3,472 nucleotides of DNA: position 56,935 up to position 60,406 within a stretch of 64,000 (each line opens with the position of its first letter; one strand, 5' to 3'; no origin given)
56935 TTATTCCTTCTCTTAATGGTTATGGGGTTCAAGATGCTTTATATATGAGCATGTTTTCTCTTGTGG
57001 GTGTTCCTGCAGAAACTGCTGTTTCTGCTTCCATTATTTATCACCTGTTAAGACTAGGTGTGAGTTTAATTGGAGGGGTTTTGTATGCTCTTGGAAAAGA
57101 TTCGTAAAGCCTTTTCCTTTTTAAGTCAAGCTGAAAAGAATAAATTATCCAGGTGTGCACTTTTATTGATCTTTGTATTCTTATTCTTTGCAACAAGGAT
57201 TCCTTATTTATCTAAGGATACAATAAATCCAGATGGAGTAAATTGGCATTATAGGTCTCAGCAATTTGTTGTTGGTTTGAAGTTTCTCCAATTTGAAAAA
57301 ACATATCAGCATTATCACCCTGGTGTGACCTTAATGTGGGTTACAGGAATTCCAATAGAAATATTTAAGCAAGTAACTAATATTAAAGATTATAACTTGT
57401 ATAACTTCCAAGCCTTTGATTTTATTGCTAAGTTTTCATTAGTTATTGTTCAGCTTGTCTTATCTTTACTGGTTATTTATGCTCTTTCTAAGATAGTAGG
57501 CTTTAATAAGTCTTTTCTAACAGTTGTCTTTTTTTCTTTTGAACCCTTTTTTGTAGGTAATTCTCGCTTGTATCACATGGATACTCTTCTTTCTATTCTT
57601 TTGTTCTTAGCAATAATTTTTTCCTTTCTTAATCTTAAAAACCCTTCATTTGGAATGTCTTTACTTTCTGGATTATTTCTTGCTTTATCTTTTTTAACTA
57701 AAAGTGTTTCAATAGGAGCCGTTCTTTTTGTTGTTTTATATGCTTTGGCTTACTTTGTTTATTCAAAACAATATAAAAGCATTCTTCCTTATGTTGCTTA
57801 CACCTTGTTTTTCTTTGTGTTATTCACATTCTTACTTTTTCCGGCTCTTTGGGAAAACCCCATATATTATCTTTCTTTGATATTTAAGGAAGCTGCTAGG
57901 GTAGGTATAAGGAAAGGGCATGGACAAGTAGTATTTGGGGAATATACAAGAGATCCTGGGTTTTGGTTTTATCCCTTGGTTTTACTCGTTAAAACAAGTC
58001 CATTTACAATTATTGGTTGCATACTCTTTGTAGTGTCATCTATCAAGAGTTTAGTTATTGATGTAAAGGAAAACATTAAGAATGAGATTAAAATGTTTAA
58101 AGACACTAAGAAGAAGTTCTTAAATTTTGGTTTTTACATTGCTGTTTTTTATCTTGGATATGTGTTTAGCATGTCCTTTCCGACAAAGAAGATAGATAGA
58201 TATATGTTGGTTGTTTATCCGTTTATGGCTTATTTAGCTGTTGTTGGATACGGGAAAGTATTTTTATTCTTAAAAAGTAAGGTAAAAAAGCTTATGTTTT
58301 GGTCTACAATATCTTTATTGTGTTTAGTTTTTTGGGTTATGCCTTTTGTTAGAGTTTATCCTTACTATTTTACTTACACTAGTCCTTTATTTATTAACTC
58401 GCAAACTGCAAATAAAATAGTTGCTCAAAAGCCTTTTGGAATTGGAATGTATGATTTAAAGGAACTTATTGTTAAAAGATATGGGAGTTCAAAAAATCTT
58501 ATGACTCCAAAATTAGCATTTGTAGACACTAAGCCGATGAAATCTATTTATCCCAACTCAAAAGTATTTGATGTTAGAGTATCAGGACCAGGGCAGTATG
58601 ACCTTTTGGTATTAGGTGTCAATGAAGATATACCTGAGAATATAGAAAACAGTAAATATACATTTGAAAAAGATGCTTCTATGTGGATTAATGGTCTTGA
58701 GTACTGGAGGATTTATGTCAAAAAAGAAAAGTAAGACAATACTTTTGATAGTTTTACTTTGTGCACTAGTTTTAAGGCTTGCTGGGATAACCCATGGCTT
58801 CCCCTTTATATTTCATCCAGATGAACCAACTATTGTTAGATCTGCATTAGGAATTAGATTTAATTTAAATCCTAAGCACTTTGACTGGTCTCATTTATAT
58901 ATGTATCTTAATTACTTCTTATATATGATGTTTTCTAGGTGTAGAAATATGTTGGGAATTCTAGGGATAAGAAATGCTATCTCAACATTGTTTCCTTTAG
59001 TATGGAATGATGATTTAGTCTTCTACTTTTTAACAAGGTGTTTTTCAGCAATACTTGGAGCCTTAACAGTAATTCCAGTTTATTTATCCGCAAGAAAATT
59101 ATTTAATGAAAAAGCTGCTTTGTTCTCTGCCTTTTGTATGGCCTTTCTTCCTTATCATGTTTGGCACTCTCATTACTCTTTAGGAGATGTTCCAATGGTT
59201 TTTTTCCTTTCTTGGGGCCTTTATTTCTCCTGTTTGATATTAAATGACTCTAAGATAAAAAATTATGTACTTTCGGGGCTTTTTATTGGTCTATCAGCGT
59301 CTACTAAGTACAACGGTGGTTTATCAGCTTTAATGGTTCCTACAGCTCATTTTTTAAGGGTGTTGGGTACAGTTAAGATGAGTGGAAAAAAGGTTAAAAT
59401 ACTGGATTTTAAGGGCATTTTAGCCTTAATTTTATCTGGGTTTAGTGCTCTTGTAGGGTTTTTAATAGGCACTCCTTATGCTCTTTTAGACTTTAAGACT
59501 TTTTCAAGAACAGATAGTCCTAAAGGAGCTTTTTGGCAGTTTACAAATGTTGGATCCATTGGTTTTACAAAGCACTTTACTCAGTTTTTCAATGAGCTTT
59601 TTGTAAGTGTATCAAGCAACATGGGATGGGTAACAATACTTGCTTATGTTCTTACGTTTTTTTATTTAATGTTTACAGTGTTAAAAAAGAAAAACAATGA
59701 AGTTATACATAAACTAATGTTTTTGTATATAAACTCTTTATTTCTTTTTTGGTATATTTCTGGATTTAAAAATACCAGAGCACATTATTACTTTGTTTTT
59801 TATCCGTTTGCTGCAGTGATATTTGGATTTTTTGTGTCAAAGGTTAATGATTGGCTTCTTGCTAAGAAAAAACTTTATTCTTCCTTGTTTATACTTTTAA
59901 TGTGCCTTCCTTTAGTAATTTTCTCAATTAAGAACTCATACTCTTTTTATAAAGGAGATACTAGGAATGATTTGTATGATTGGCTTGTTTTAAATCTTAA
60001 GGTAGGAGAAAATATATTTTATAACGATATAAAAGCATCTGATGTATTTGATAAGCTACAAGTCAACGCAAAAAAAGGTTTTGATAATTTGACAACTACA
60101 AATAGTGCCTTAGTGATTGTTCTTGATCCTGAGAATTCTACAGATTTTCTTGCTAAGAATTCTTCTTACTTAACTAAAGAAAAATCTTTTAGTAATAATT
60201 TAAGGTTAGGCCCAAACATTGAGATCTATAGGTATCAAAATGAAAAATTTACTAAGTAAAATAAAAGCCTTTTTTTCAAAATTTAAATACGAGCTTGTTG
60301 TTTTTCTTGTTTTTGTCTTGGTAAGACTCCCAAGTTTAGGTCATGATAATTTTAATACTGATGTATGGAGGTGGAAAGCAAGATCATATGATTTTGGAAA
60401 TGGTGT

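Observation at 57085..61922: Three tandem ArnT/PMT-like GT-C paralogs joined by 20-nt overlapping starts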

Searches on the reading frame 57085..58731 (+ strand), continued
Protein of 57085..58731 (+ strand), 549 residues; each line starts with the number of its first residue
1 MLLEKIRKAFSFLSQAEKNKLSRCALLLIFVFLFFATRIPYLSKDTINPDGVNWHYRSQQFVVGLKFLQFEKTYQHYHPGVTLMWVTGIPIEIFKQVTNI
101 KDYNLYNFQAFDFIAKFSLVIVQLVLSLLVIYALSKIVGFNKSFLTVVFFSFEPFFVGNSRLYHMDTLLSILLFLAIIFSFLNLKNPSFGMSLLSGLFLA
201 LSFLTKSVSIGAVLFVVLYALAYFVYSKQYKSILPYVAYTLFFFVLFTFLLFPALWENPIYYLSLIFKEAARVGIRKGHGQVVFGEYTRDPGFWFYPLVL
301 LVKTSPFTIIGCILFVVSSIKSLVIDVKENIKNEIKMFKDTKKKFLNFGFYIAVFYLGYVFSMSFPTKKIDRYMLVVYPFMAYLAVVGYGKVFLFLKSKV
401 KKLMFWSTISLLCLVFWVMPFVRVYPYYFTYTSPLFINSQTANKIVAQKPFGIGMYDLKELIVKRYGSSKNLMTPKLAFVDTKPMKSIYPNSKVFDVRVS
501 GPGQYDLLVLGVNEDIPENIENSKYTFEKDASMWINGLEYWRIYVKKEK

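Call 69: search_protein_representatives(alignment_id=A4)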
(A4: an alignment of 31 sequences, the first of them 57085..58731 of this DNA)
Query: 31 sequences, 541 profile positions. Proteins with E-value up to 0.001 (for the whole library): 10445; up to 1e-10: 3974; up to 1e-30: 1649. The best 150 are listed.
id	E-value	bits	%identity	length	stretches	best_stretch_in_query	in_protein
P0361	3.5e-183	626.9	-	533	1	12-538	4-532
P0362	4.0e-182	623.4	-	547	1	7-539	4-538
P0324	9.5e-182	622.2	-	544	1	8-539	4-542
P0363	1.2e-175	602.0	-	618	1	6-538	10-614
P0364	8.2e-171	586.1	-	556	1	10-538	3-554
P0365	9.6e-170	582.5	-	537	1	10-538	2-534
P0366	5.4e-169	580.1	-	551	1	2-539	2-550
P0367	6.3e-169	579.9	-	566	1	10-539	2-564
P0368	1.3e-166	572.2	-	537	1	8-538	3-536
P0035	1.1e-165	569.2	-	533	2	8-476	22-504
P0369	1.0e-164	566.0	-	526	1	9-538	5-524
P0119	1.3e-160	552.4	-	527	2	6-476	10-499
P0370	3.2e-156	537.9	-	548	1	5-539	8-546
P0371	7.1e-154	530.2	-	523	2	12-476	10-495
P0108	4.3e-152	524.3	-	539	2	8-475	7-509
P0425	1.4e-83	298.1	-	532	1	9-437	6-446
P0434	5.2e-78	279.8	-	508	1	11-437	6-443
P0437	3.8e-77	276.9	-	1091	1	19-445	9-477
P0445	7.1e-76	272.7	-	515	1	10-440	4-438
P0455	3.8e-74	267.0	-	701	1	8-444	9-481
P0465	1.7e-72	261.6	-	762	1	11-438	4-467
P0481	1.5e-70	255.1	-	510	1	18-439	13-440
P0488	7.2e-70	252.9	-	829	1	8-439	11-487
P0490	8.4e-70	252.7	-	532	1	14-448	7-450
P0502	5.9e-69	249.9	-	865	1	14-436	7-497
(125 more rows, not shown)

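Call 71: list_cluster_members(proteins=[P0437, P0425, P0434, P0445, P0455, P0465, P0488, P0502, P0481, P0490])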
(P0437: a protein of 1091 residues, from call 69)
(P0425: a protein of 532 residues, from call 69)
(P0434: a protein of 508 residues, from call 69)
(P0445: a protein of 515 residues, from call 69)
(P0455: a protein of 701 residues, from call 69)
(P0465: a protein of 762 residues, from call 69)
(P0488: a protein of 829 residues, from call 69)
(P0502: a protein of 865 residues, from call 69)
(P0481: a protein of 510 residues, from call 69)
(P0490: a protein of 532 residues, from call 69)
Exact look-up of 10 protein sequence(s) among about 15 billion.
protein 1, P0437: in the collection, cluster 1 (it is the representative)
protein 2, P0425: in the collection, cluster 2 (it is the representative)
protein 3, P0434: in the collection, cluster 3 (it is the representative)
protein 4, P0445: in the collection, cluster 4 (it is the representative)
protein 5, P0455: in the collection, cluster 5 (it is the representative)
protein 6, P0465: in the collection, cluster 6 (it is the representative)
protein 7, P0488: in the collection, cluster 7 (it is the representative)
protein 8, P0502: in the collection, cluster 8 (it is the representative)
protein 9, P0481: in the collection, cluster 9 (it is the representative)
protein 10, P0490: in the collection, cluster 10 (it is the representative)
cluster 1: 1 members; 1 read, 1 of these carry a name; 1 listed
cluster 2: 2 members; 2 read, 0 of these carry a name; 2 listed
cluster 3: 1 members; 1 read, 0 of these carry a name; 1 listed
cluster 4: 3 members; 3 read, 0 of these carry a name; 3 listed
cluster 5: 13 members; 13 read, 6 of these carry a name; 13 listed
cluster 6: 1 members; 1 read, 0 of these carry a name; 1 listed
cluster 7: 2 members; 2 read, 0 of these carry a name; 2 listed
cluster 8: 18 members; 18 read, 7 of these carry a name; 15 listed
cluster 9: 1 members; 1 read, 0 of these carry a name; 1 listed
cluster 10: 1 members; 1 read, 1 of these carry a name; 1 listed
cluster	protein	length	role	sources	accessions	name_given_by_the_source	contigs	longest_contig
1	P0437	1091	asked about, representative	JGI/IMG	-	hypothetical protein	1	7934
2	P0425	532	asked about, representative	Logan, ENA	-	-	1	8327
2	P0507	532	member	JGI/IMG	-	-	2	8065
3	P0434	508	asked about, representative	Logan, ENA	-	-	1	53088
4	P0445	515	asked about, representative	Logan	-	-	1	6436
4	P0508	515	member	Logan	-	-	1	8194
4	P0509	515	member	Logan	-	-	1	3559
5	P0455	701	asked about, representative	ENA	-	-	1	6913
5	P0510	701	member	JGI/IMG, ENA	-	hypothetical protein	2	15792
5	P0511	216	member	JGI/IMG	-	hypothetical protein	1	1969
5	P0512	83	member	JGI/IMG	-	hypothetical protein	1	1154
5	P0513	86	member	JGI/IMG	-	hypothetical protein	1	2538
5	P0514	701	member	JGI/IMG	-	hypothetical protein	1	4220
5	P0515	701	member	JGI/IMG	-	hypothetical protein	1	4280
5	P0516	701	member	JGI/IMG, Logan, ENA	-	-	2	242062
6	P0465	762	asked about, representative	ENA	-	-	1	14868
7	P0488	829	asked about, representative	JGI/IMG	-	-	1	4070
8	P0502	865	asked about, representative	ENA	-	-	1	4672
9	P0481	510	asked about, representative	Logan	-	-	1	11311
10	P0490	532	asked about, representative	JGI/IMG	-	hypothetical protein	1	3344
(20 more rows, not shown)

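Call 79: search_protein_families(library=pfam, alignment_id=A4, max_evalue=0.001)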
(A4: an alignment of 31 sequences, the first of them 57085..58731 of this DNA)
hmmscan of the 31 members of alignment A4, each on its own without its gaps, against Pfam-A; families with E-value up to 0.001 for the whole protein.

A. member 1, window:57085-58731:+ (549 aa): 1 family
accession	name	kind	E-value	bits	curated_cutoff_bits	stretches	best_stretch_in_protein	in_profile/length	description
PF13231.12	PMT_2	-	1.2e-08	35.7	26.1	1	120-250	25-158/160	Dolichyl-phosphate-mannose-protein mannosyltransferase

B. families by the number of members that match (of 31 scanned): 3 families
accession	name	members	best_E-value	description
PF13231.12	PMT_2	28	2.6e-10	Dolichyl-phosphate-mannose-protein mannosyltransferase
PF02366.24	PMT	11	3.8e-09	Dolichyl-phosphate-mannose-protein mannosyltransferase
PF19529.4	DUF6057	1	0.00095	Family of unknown function (DUF6057)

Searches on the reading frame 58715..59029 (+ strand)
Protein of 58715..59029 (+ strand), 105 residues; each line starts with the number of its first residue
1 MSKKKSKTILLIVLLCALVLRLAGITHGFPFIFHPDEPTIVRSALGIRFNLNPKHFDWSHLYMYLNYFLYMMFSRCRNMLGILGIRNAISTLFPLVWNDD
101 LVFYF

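Call 74: search_solved_structures(query=window:58715-59029:+, max_evalue=10, show_alignments=3)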
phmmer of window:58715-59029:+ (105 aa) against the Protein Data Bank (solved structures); distinct sequences matched with E-value up to 10: 0.

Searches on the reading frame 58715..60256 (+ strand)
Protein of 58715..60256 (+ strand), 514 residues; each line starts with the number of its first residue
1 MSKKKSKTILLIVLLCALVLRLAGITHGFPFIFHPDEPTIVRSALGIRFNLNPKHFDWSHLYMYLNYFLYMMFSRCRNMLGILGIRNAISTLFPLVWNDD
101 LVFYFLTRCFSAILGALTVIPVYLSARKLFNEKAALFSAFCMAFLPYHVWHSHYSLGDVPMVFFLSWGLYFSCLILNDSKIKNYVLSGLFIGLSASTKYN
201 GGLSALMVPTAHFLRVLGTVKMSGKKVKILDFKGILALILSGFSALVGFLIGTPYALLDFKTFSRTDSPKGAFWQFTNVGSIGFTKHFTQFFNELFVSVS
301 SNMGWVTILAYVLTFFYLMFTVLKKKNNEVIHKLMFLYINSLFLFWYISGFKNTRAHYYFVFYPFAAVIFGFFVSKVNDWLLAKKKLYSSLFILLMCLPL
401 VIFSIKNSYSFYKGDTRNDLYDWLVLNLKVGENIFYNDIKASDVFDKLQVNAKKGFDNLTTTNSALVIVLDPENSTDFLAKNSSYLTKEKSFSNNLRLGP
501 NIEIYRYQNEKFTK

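Call 7: search_protein_families(library=pfam, proteins=[window:58715-60256:+], max_evalue=0.01)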
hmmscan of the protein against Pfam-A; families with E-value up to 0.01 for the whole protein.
window:58715-60256:+ (514 aa): 3 families
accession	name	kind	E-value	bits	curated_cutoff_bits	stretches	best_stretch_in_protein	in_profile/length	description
PF13231.12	PMT_2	-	8.5e-15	55.8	26.1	1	108-213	25-127/160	Dolichyl-phosphate-mannose-protein mannosyltransferase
PF02366.24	PMT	-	3.3e-12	46.9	22.7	1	102-244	80-229/245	Dolichyl-phosphate-mannose-protein mannosyltransferase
PF02516.20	STT3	-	0.00018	21.6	24.5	1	110-396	101-389/405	Oligosaccharyl transferase STT3, N-terminal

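Call 8: search_protein_families(library=ncbifam, proteins=[window:58715-60256:+], max_evalue=0.01)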
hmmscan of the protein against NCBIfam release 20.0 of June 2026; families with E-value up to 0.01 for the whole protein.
window:58715-60256:+ (514 aa): 1 family
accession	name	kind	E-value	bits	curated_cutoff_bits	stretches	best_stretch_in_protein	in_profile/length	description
TIGR04154.1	archaeo_STT3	subfamily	5.8e-08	31.6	450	1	108-158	99-150/831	oligosaccharyl transferase, archaeosortase A system-associated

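Call 19: find_homologous_proteins(query=window:58715-60256:+)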
Query window:58715-60256:+ (514 aa): 321 proteins with E <= 0.001 among 8000 candidates; the best 120 are listed.
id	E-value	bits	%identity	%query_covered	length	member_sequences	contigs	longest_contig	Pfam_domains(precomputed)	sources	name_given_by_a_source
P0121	0.0e+0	1142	99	100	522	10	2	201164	PF02366.25,PF13231.13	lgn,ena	-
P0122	1.6e-263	893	76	96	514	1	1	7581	PF02366.25,PF13231.13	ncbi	ncbi:MAG: glycosyltransferase family 39 protein [Patescibacteria group bacterium]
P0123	2.1e-259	880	75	99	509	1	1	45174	PF02366.25,PF13231.13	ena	-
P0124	4.4e-253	859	71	100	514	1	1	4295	PF02366.25,PF02516.21,PF13231.13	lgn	-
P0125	8.9e-239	812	70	99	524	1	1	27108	PF02366.25,PF02516.21,PF13231.13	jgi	jgi:4-amino-4-deoxy-L-arabinose transferase-like glycosyltransferase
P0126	3.4e-234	797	68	99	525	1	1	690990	PF02366.25,PF13231.13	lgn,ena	-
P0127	1.4e-197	676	59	99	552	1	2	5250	PF13231.13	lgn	-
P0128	8.6e-184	630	56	100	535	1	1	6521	PF02366.25,PF13231.13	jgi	-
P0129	1.0e-183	630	55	99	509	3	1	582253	PF02366.25,PF13231.13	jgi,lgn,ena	-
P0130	8.7e-182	624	56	95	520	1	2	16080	PF02366.25,PF13231.13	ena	-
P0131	3.0e-181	622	56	98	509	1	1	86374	PF02366.25,PF13231.13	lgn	-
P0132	7.7e-180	617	56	94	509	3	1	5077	PF02366.25,PF13231.13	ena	-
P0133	5.0e-179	615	56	98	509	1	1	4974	PF13231.13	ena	-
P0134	1.4e-178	613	55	98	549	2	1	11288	PF02516.21,PF13231.13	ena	-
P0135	3.8e-178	612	53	96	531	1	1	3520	PF02366.25,PF13231.13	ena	-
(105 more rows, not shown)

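Call 28: search_solved_structures(query=A2, max_evalue=1, show_alignments=2)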
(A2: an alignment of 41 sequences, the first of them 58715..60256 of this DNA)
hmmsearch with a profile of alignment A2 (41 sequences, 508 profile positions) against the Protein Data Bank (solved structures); distinct sequences matched with E-value up to 1: 1.
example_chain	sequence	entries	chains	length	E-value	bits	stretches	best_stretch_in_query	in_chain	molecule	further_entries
6p25_A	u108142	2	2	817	1e-11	47.6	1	105-256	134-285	Dolichyl-phosphate-mannose--protein mannosyltransferase 1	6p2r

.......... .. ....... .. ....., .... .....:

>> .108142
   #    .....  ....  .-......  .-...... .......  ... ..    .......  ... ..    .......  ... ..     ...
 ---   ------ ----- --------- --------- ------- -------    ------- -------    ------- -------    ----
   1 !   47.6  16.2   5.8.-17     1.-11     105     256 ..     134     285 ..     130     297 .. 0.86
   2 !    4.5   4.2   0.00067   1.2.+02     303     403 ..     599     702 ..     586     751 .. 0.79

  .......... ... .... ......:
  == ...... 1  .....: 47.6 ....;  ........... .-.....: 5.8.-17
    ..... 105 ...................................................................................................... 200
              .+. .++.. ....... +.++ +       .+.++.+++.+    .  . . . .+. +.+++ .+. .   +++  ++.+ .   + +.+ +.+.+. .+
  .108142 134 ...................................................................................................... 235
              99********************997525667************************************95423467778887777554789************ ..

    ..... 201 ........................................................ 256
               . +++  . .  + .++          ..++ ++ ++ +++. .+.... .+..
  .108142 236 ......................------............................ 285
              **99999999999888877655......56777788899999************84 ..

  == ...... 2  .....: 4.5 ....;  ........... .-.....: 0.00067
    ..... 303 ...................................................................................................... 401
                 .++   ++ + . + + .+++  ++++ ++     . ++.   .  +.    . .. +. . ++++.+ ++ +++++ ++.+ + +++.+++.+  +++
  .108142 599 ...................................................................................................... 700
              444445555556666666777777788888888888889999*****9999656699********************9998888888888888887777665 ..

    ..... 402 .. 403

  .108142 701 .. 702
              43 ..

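Call 38: predict_structure(alignment_id=A2)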
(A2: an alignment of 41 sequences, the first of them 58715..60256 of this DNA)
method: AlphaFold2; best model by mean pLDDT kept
length: 514 residues; sequences in the alignment: 41
mean_pLDDT: 90.4   pTM: 0.91
mean pLDDT of the five models: 90.4, 90.4, 90.3, 90.0, 89.9
residues with pLDDT >= 90: 349; 70-90: 134; 50-70: 28; < 50: 3
segments of 3 or more residues with pLDDT < 50: none
pLDDT, mean of each block of 10 residues (from residue 1): 75 98 91 78 64 61 87 89 88 83 91 98 98 98 97 92 98 96 98 92 94 91 72 92 95 76 82 83 95 93 94 98 86 97 96 91 98 98 96 98 97 96 94 93 91 91 93 94 94 95 93 56
secondary structure, 60 per line:
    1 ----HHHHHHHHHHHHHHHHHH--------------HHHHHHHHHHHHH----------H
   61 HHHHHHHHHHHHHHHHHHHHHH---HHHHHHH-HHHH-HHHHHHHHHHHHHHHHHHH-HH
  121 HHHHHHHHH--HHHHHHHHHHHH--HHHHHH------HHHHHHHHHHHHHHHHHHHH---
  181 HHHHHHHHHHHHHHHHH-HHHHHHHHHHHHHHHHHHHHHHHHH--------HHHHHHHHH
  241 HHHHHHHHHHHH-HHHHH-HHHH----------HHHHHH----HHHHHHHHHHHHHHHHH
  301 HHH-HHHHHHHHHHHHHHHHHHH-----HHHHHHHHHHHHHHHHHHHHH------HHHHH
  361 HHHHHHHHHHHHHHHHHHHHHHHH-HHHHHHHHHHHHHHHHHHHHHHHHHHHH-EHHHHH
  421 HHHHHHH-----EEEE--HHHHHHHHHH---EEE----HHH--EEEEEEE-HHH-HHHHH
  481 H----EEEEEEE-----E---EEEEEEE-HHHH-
elements in order: H5-22 H37-49 H60-82 H86-92 H94-97 H99-117 H119-129 H132-143 H146-151 H158-177 H181-197 H199-223 H232-252 H254-258 H260-263 H274-279 H284-303 H305-323 H329-349 H356-384 H386-413 H416-427 E433-436 H439-448 E452-454 E464-470 H476-481 E486-492 E502-508 H510-513

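Call 78: search_protein_families(library=pfam, alignment_id=A2, max_evalue=0.001)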
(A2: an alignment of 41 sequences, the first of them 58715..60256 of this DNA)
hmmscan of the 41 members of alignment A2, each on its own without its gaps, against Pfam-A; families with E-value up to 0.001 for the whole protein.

A. member 1, window:58715-60256:+ (514 aa): 3 families
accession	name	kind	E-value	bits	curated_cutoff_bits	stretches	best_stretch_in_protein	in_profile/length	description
PF13231.12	PMT_2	-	8.5e-15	55.8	26.1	1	108-213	25-127/160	Dolichyl-phosphate-mannose-protein mannosyltransferase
PF02366.24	PMT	-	3.3e-12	46.9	22.7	1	102-244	80-229/245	Dolichyl-phosphate-mannose-protein mannosyltransferase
PF02516.20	STT3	-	0.00018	21.6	24.5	1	110-396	101-389/405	Oligosaccharyl transferase STT3, N-terminal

B. families by the number of members that match (of 41 scanned): 3 families
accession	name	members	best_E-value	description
PF13231.12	PMT_2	41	8e-17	Dolichyl-phosphate-mannose-protein mannosyltransferase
PF02366.24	PMT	28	2.3e-15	Dolichyl-phosphate-mannose-protein mannosyltransferase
PF02516.20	STT3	24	3.7e-08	Oligosaccharyl transferase STT3, N-terminal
